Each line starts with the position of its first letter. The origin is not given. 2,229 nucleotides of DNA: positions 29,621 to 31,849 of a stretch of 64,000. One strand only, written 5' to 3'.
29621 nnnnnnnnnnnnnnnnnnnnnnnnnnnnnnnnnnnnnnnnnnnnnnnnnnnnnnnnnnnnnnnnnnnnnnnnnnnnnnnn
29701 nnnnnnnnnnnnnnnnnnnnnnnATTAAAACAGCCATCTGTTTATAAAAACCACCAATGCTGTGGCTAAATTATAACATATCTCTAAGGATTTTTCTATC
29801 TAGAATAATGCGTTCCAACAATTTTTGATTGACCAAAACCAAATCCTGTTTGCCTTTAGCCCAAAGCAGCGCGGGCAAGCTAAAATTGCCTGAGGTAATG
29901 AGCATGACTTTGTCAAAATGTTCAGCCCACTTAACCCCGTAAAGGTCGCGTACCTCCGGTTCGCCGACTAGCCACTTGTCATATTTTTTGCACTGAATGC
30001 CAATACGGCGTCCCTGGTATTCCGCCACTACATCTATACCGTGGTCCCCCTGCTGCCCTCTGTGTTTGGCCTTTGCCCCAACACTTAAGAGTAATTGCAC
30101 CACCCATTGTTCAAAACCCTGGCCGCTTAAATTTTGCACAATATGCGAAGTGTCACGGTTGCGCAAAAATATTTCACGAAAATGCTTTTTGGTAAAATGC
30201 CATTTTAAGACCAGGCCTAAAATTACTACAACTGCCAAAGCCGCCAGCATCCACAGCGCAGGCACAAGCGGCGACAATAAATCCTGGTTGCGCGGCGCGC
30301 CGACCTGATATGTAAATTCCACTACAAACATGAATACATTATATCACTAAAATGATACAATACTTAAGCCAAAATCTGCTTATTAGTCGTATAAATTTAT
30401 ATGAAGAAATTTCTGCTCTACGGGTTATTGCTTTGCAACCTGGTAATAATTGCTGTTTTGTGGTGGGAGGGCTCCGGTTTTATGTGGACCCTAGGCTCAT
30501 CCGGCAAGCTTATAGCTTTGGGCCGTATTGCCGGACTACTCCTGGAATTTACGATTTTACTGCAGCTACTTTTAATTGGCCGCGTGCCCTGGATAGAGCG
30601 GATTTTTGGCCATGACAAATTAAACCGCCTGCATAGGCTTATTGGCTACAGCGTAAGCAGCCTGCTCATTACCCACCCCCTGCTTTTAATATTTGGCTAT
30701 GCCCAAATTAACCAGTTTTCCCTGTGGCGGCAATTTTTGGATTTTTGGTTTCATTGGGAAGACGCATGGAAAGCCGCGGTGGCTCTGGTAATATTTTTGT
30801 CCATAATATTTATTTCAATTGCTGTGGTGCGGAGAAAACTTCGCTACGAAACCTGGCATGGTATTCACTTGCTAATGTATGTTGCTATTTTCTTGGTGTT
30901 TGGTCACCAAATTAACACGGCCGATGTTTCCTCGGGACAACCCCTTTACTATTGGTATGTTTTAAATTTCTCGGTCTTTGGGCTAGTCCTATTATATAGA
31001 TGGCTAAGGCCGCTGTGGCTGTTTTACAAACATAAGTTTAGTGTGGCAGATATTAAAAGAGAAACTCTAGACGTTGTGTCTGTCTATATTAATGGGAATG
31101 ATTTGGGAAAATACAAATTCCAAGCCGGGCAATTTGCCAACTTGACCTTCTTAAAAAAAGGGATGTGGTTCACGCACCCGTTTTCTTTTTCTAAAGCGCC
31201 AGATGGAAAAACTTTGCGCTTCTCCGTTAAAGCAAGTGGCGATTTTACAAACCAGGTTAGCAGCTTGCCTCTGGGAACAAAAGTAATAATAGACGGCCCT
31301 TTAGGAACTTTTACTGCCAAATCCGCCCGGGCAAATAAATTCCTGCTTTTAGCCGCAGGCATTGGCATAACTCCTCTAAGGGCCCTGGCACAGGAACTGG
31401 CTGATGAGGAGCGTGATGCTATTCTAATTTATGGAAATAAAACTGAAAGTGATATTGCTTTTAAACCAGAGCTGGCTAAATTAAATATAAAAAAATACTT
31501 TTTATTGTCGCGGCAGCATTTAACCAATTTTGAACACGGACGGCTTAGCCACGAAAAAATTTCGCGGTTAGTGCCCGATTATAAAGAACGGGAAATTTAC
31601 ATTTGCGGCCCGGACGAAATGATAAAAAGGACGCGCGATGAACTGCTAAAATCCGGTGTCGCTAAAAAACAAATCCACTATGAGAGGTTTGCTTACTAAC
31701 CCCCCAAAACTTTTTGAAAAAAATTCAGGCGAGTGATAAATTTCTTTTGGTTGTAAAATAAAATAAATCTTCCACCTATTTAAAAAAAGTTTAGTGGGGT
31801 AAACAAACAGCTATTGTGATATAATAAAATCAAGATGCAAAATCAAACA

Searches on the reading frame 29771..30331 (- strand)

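Call 49: search_protein_families(library=pfam, proteins=[window:29771-30331:-], max_evalue=0.00001)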
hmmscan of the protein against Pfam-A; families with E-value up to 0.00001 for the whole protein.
window:29771-30331:- (186 aa): 3 families
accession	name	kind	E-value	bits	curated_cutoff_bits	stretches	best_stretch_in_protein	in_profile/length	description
PF04471.18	Mrr_cat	-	1e-21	77.6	21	1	66-175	2-114/115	Restriction endonuclease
PF13156.12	Mrr_cat_2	-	2.9e-07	30.9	22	1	86-154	19-91/127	Restriction endonuclease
PF22722.2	NA-iREase1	-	6.7e-07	29.7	27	1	73-168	1-100/106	NACHT-associated inactive Restriction Endonuclease 1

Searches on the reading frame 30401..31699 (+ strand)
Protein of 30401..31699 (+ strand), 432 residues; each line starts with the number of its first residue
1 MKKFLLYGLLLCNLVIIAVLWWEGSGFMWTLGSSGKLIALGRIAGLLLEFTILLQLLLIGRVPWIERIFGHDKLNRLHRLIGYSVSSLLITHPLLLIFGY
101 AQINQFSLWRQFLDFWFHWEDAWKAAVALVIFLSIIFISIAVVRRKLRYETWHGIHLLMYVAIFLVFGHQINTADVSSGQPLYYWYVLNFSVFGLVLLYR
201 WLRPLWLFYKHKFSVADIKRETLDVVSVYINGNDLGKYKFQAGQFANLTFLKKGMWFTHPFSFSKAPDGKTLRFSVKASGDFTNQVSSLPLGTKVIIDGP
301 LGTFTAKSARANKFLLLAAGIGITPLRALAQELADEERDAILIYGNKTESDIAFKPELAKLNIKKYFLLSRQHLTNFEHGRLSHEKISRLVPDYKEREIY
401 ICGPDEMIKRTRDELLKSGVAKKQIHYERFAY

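Call 49: search_protein_families(library=pfam, proteins=[window:30401-31699:+], max_evalue=0.00001)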
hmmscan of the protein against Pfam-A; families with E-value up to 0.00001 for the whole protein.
window:30401-31699:+ (432 aa): 3 families
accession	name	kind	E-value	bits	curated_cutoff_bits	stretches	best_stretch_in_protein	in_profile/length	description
PF01794.25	Ferric_reduct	-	7e-16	58.8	28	1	48-166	5-120/121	Ferric reductase like transmembrane component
PF00175.26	NAD_binding_1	-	5.3e-13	50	22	1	316-412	1-108/109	Oxidoreductase NAD-binding domain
PF08022.18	FAD_binding_8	-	8.1e-07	29.6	22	1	214-300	5-104/109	FAD-binding domain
